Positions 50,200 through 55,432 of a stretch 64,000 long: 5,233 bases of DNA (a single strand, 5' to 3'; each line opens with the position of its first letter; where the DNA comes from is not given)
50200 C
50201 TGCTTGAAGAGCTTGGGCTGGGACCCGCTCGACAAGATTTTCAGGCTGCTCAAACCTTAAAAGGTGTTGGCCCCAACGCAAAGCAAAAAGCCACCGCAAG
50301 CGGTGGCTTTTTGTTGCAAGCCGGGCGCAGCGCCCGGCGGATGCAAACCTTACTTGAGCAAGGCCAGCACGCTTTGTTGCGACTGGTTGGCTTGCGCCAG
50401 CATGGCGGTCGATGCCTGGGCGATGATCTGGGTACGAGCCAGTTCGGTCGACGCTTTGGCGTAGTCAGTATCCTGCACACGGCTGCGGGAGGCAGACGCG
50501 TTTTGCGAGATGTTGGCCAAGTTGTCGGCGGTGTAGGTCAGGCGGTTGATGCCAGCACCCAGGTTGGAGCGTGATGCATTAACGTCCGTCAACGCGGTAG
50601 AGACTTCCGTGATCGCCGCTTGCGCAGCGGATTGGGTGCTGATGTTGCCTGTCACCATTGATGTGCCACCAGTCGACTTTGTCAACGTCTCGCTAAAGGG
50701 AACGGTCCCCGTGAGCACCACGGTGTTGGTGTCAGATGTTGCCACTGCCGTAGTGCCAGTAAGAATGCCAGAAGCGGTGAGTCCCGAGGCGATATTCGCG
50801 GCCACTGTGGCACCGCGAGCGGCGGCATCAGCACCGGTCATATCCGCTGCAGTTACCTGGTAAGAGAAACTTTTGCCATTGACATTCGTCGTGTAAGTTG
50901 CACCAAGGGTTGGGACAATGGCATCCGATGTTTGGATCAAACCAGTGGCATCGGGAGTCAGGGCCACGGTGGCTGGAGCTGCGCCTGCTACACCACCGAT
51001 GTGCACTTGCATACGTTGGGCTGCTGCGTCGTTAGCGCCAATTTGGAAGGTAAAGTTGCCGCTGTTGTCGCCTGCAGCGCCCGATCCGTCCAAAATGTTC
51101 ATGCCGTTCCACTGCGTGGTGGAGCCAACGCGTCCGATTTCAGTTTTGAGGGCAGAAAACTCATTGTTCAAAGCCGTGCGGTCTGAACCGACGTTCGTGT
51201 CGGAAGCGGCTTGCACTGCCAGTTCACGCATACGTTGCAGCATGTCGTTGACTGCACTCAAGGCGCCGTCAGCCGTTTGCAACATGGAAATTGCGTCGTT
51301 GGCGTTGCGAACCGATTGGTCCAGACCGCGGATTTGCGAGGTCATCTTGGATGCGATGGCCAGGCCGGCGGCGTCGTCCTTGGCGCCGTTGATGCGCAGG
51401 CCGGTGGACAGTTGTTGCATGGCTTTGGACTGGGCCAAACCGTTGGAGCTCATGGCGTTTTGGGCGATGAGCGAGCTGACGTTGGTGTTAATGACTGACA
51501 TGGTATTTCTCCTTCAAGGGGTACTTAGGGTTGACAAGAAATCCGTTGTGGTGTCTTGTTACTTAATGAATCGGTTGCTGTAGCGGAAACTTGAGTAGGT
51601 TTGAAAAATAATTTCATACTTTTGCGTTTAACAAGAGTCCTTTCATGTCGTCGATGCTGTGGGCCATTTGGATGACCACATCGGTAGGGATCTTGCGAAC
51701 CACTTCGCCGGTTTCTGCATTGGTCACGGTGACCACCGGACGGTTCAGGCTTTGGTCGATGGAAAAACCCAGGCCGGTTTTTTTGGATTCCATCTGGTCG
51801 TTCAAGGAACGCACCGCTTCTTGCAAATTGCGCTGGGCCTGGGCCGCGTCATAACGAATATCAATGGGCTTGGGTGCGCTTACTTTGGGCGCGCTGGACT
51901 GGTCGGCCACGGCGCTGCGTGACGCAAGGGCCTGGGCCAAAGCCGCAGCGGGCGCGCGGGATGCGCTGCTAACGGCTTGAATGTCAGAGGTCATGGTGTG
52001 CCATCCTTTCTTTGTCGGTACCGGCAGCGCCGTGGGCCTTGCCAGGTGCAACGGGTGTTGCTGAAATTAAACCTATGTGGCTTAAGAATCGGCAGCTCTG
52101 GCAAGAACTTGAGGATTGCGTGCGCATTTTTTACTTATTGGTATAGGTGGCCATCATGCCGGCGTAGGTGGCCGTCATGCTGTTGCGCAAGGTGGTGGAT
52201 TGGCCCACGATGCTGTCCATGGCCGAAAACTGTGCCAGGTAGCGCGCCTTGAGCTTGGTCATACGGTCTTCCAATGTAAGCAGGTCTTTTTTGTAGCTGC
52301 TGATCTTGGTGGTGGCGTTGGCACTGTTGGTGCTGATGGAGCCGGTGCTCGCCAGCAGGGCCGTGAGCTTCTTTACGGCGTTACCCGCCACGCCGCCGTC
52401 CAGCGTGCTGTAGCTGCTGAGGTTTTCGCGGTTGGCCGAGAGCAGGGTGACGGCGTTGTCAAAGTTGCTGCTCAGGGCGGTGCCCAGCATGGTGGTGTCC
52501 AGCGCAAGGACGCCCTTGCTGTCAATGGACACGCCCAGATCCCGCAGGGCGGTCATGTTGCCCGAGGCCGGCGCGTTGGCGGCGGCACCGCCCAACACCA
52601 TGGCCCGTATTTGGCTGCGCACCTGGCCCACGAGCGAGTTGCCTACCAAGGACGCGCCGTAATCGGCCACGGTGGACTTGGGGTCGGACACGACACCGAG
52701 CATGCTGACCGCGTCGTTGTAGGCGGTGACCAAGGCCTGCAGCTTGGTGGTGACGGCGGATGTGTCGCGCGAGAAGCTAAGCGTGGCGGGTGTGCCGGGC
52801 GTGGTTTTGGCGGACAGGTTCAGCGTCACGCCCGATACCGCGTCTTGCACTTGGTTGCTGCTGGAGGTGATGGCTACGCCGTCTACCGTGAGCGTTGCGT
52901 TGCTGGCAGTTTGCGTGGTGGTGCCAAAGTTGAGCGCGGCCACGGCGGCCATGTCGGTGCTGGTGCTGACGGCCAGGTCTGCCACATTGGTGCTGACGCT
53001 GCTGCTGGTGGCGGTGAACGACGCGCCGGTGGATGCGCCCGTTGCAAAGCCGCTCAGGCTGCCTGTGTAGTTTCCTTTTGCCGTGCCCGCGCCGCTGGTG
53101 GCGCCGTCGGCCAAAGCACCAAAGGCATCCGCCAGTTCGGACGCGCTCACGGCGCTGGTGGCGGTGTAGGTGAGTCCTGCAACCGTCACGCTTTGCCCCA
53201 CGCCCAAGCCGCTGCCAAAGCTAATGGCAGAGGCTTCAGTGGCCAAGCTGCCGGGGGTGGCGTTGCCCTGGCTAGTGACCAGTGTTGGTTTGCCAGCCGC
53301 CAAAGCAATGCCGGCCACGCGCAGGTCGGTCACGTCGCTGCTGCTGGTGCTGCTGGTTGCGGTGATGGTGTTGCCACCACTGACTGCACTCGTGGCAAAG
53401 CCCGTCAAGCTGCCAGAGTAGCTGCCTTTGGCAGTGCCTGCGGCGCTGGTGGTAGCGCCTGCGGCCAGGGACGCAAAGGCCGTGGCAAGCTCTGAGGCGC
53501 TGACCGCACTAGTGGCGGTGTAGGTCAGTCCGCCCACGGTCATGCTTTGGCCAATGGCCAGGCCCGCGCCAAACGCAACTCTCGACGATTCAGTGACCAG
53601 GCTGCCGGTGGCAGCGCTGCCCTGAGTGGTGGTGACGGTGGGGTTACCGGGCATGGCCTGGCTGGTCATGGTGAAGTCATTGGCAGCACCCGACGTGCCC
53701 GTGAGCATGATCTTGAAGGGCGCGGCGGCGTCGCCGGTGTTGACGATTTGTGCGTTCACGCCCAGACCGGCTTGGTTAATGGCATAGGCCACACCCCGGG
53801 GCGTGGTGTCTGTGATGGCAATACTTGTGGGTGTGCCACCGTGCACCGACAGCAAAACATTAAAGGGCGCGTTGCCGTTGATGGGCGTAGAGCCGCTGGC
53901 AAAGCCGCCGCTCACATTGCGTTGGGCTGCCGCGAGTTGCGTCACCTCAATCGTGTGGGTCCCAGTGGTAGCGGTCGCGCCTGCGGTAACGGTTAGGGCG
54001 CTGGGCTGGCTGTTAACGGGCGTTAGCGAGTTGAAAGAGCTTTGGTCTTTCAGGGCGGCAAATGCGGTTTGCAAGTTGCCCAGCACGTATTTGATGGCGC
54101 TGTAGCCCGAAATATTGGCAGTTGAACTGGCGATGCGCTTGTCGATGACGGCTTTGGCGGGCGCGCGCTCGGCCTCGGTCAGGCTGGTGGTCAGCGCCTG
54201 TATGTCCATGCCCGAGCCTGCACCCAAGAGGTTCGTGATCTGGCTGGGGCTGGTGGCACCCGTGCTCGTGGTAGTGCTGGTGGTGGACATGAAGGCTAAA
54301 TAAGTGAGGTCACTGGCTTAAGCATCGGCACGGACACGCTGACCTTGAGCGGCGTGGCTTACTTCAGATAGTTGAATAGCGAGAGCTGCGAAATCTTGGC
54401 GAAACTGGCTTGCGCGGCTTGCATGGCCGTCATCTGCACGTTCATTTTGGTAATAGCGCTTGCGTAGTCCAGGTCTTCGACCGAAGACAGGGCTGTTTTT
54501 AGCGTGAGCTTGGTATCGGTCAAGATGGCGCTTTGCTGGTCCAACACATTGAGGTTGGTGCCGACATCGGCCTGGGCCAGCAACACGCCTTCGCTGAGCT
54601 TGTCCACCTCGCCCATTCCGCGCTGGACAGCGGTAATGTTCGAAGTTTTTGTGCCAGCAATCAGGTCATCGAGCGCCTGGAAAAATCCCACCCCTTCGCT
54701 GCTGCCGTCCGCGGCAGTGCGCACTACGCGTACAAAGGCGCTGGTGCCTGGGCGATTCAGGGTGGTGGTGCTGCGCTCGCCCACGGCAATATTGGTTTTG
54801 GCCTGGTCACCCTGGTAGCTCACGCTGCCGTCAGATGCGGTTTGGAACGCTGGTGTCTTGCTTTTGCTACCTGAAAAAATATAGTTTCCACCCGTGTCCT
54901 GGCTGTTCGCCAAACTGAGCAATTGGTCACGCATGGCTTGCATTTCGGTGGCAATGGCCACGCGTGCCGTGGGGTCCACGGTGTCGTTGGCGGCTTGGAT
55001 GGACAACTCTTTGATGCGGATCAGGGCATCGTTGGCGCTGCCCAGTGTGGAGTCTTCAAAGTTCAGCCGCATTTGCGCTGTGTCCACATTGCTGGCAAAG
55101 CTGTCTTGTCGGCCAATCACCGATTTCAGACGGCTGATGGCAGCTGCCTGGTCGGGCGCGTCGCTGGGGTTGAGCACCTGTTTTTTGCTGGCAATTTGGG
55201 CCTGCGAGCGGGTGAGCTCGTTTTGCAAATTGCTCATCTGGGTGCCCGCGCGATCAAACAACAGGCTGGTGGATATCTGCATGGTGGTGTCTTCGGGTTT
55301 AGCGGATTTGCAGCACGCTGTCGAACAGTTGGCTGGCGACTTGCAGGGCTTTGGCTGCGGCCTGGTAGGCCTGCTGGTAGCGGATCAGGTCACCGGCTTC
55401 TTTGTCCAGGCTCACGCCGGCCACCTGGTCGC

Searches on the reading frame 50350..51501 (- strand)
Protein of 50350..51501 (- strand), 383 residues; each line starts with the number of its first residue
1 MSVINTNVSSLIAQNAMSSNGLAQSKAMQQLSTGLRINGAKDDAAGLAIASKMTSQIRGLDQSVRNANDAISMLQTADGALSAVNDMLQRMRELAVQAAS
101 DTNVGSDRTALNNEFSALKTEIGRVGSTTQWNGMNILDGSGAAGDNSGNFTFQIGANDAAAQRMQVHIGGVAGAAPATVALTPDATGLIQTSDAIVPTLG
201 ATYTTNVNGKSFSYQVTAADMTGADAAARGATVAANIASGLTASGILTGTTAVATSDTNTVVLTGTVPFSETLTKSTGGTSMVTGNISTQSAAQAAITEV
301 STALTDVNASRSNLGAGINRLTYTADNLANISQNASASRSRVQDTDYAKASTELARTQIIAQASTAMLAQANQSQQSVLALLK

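Call 31: search_protein_families(library=ncbifam, proteins=[window:50350-51501:-], max_evalue=0.001)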
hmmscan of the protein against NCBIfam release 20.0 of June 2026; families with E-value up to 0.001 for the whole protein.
window:50350-51501:- (383 aa): 27 families (the best 25 are shown)
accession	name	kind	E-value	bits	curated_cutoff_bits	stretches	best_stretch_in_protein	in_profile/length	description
NF009448.0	PRK12806.1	equivalog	6.2e-79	266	531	2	2-255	3-247/475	flagellin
NF006467.0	PRK08869.1-2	subfamily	1.1e-72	245.4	443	1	2-383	3-400/400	flagellin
NF009444.0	PRK12802.1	equivalog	2.1e-72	244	332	2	3-189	4-184/282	flagellin domain-containing protein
NF005294.0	PRK06819.1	subfamily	7.7e-71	239.6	387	1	1-383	2-376/376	FliC/FljB family flagellin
NF006468.0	PRK08869.1-3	subfamily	4.7e-66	223.4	436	2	4-166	5-161/378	polar flagellin E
NF006466.0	PRK08869.1-1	subfamily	1.2e-64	219.2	426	1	4-383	5-377/377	flagellin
NF005953.0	PRK08026.1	subfamily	5.1e-63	214.4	619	2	3-160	4-154/548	FliC/FljB family flagellin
NF009446.0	PRK12804.1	subfamily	9.1e-60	202.7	352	2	4-176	3-177/301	flagellin Hag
NF006469.0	PRK08869.1-4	equivalog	2.1e-59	201.8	627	1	3-382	4-376/377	flagellin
NF038071.1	lat_flg_LafA_2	exception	5.3e-59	199.9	365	2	4-193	5-179/284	lateral flagellin LafA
NF006470.0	PRK08869.1-5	equivalog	9.6e-55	186.4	423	1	2-382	2-387/388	flagellin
NF009449.0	PRK12807.1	subfamily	8.3e-48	163.4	347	2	4-168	3-170/287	flagellin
NF009450.0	PRK12808.1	equivalog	5.8e-45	154.7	476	2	4-175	3-177/476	flagellin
NF033376.1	lat_flg_LafA_1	exception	8.2e-36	123.8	440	2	1-168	1-171/304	lateral flagellin LafA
NF010115.0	PRK13588.1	subfamily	1.8e-35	122.9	503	2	4-221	5-216/514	flagellin B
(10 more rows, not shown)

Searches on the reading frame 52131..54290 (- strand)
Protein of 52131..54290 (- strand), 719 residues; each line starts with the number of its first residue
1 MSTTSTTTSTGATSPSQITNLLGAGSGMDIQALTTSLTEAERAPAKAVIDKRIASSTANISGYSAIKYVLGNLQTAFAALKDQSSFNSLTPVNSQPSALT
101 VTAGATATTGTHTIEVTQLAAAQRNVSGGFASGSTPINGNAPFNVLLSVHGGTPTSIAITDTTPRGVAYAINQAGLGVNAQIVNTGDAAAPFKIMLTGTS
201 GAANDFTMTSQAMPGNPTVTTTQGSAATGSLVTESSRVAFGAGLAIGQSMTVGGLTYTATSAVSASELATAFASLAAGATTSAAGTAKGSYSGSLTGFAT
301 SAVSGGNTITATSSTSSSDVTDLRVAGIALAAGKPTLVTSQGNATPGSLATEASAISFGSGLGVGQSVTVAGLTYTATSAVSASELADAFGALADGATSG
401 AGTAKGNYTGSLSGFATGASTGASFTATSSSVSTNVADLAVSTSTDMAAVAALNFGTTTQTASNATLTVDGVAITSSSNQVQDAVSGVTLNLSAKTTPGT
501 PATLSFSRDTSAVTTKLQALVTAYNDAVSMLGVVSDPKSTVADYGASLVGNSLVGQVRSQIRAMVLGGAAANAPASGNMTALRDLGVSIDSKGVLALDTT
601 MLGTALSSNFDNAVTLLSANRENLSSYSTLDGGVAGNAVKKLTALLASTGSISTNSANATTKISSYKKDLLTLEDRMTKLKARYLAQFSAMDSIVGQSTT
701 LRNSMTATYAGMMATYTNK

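Call 20: search_protein_families(library=pfam, proteins=[window:52131-54290:-], max_evalue=0.001)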
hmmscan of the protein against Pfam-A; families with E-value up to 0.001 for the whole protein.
window:52131-54290:- (719 aa): 2 families
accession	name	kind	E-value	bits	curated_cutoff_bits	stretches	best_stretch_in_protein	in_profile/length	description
PF07195.17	FliD_C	-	1.2e-44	153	25.4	1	462-697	1-233/236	Flagellar hook-associated protein 2 C-terminus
PF02465.23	FliD_N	-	1.7e-19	70.7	24.8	1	26-123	1-97/97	Flagellar hook-associated protein 2 N-terminus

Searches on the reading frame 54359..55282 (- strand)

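Call 20: search_protein_families(library=pfam, proteins=[window:54359-55282:-], max_evalue=0.001)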
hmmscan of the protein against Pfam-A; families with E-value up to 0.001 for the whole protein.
window:54359-55282:- (307 aa): 2 families
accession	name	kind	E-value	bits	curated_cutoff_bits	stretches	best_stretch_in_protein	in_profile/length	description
PF00669.25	Flagellin_N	-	3e-15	56.9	26.6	1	4-140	2-138/139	Bacterial flagellin N-terminal helical region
PF00700.27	Flagellin_C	-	9.6e-08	32.7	23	1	225-306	3-86/86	Bacterial flagellin C-terminal helical region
